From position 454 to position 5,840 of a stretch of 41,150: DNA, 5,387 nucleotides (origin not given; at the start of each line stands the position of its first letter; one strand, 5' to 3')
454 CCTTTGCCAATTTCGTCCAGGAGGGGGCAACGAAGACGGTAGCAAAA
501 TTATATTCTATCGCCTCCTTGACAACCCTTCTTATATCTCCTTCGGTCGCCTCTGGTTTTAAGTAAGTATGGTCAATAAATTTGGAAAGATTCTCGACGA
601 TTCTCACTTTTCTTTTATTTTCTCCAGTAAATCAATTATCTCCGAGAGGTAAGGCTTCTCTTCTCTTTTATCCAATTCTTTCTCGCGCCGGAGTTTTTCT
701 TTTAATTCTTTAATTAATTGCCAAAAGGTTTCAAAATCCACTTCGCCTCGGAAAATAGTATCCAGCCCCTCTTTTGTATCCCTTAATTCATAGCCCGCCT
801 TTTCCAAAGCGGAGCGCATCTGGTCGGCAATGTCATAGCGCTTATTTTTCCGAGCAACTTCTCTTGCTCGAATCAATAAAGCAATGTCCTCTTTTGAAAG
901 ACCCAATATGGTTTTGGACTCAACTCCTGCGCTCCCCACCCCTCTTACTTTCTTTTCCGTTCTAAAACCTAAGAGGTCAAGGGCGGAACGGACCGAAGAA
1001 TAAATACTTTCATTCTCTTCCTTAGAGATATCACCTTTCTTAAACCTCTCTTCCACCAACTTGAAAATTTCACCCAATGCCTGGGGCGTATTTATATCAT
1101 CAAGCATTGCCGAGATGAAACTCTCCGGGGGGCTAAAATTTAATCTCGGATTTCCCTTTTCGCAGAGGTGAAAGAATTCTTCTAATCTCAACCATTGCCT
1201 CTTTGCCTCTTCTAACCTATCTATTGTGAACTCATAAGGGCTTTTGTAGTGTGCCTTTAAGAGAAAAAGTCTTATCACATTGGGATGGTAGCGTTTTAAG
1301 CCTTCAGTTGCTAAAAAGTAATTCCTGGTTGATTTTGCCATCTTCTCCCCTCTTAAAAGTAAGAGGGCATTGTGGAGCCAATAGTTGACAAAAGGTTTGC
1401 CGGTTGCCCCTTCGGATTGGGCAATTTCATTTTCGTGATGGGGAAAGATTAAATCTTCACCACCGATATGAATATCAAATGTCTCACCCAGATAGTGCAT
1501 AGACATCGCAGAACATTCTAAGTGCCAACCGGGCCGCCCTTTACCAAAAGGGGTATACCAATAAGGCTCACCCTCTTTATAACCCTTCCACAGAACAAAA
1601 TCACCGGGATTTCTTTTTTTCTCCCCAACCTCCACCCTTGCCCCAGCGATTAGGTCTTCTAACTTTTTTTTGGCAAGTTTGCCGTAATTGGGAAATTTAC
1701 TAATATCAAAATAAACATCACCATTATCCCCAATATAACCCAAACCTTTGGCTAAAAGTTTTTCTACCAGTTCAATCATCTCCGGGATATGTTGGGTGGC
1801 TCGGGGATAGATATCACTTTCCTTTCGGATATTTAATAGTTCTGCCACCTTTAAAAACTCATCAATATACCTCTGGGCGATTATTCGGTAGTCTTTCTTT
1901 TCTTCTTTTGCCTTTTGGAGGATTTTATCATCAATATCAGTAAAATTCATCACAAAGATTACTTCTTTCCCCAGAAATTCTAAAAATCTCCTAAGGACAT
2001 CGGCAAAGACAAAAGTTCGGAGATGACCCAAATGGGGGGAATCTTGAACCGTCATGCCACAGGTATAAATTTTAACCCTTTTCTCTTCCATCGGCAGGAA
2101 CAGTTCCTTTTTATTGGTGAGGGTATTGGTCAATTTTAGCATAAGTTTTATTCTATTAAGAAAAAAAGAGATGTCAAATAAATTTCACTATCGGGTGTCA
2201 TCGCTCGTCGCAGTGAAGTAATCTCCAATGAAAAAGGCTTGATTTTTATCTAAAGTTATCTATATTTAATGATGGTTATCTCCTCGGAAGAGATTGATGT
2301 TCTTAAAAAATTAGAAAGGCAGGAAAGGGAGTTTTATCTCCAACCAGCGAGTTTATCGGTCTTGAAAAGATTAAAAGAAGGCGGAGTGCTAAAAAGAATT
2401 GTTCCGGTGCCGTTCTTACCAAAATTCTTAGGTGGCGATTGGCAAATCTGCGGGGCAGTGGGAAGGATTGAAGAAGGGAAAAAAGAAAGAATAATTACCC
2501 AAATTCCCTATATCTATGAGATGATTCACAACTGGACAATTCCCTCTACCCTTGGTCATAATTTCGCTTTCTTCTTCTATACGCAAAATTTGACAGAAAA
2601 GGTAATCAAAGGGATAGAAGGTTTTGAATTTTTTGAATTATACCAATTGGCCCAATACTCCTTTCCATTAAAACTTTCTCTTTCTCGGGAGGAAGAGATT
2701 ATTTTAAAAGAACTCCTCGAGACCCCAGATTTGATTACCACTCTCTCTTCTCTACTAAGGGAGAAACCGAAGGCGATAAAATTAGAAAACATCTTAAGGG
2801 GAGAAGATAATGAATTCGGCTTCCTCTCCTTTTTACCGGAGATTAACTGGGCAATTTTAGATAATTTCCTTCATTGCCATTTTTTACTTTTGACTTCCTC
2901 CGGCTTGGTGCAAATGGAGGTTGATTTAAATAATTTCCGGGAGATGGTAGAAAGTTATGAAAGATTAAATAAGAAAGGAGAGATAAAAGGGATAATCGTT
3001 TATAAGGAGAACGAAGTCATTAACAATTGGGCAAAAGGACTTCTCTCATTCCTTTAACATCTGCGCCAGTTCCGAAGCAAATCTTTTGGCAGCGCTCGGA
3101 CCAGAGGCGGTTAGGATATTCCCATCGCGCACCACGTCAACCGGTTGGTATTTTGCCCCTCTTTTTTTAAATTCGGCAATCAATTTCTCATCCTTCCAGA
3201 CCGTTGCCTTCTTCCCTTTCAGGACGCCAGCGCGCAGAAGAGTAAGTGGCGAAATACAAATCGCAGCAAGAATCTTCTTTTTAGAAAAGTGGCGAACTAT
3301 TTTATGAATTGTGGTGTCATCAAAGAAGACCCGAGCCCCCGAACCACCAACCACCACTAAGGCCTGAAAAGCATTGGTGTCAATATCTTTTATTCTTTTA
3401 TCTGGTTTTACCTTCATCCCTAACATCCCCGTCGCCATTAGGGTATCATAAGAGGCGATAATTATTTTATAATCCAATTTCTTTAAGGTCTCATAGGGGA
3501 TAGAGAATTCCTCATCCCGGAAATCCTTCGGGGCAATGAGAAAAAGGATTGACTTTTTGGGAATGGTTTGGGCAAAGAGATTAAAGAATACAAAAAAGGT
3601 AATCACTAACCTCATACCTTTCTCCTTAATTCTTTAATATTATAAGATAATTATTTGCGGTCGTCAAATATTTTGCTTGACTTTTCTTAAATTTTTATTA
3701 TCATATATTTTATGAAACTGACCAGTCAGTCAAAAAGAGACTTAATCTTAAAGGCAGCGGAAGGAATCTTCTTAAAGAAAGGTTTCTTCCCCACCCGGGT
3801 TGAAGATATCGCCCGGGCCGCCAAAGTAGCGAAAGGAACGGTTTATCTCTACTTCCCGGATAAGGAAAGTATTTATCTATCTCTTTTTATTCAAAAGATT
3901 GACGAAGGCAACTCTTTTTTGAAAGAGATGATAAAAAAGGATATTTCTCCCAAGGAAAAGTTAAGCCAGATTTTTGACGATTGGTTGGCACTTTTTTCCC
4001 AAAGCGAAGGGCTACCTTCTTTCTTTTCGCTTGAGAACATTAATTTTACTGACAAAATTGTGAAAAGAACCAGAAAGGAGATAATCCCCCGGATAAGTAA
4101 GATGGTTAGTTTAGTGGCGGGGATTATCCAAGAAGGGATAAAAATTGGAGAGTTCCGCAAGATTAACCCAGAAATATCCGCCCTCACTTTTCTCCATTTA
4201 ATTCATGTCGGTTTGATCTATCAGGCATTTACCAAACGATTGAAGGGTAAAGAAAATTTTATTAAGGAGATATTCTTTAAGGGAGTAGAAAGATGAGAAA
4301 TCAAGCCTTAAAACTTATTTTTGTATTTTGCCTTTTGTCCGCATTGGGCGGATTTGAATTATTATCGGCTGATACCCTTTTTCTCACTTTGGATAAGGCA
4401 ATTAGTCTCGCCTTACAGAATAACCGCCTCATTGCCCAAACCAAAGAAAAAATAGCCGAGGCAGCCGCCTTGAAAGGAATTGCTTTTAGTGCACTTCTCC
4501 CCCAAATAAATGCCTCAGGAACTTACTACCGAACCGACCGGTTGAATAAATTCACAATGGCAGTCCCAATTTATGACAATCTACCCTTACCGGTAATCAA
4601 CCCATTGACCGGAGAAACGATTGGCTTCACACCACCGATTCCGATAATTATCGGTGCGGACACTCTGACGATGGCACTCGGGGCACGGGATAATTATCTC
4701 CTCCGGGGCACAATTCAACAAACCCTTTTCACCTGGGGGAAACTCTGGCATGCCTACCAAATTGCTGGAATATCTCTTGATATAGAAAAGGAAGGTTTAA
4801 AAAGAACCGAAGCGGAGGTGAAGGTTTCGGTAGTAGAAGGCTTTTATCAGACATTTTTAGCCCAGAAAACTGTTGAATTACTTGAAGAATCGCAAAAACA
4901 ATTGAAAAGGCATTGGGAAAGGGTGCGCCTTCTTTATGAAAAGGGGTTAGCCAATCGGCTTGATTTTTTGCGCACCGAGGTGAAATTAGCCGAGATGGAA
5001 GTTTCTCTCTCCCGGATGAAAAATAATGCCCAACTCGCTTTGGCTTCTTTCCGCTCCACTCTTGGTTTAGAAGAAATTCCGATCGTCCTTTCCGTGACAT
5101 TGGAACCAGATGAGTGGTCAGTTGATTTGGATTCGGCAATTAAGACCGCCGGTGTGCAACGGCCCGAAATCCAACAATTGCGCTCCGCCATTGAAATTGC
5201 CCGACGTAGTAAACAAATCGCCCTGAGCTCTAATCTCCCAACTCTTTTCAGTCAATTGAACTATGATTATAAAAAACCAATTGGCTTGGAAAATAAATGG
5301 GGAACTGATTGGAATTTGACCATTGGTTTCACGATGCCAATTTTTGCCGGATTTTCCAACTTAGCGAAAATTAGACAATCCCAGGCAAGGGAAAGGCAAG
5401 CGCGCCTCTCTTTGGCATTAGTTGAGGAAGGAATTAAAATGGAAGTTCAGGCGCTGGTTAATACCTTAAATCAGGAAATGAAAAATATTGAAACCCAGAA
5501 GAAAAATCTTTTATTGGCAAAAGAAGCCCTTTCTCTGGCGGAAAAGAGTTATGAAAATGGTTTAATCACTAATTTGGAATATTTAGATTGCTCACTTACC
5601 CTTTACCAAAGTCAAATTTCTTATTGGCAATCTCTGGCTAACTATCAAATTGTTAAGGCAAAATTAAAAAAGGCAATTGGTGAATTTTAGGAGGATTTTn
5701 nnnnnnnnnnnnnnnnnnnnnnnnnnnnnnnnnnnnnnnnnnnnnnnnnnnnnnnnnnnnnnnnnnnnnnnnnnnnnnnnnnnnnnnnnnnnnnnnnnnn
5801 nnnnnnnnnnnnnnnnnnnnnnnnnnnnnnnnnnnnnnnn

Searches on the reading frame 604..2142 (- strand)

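Call 48: search_protein_families(library=pfam, proteins=[window:604-2142:-], max_evalue=0.00001)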
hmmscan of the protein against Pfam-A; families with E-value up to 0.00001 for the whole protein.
window:604-2142:- (512 aa): 4 families
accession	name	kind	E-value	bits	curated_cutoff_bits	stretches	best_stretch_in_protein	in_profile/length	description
PF01406.26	tRNA-synt_1e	-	1.1e-118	396.4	27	1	16-314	3-300/301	tRNA synthetases class I (C) catalytic domain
PF09334.17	tRNA-synt_1g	-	1.3e-13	50.9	20.1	1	32-134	10-112/391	tRNA synthetases class I (M)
PF01921.24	tRNA-synt_1f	-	9.9e-08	31.7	27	0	260-325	275-340/360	tRNA synthetases class I (K)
PF09190.17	DALR_2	-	3.1e-07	31.3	22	1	342-393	2-55/57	DALR domain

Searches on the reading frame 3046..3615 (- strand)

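Call 48: search_protein_families(library=pfam, proteins=[window:3046-3615:-], max_evalue=0.00001)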
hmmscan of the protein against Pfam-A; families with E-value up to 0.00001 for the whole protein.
window:3046-3615:- (189 aa): 1 family
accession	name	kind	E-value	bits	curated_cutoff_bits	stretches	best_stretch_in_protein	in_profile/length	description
PF01965.30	DJ-1_PfpI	-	2.2e-37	128.8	26.6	1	21-185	1-164/165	DJ-1/PfpI family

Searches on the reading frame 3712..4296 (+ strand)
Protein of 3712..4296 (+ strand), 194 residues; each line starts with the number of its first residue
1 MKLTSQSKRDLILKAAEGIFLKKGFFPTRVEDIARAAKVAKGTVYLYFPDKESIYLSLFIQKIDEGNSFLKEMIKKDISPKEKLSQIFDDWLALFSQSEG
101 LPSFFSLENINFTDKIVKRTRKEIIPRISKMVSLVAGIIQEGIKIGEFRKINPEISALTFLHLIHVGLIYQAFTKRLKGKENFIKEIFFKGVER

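Call 48: search_protein_families(library=pfam, proteins=[window:3712-4296:+], max_evalue=0.00001)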
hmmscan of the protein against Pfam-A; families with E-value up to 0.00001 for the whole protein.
window:3712-4296:+ (194 aa): 1 family
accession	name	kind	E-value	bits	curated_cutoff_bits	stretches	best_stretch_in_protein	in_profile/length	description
PF00440.29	TetR_N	-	1.6e-13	50.6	24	1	12-57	1-46/47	Bacterial regulatory proteins, tetR family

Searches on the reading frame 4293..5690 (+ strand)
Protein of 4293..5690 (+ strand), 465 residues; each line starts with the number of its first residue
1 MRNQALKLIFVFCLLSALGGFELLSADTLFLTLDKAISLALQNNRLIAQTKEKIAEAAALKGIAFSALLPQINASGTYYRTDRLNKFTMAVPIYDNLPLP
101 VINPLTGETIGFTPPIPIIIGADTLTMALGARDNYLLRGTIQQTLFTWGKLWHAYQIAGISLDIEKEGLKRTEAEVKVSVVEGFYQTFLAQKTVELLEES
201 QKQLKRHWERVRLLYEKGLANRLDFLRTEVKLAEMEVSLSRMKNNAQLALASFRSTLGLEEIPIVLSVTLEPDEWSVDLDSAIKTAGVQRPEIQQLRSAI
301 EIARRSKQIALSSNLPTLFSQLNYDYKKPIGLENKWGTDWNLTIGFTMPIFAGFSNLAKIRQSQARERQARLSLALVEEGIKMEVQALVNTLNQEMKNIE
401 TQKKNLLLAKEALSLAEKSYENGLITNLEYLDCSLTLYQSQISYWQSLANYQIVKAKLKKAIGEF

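Call 48: search_protein_families(library=pfam, proteins=[window:4293-5690:+], max_evalue=0.00001)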
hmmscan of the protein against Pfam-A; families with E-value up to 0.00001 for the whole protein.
window:4293-5690:+ (465 aa): 1 family
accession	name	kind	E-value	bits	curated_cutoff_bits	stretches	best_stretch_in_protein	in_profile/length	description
PF02321.23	OEP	-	1.7e-53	181.7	22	2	279-463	1-187/187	Outer membrane efflux protein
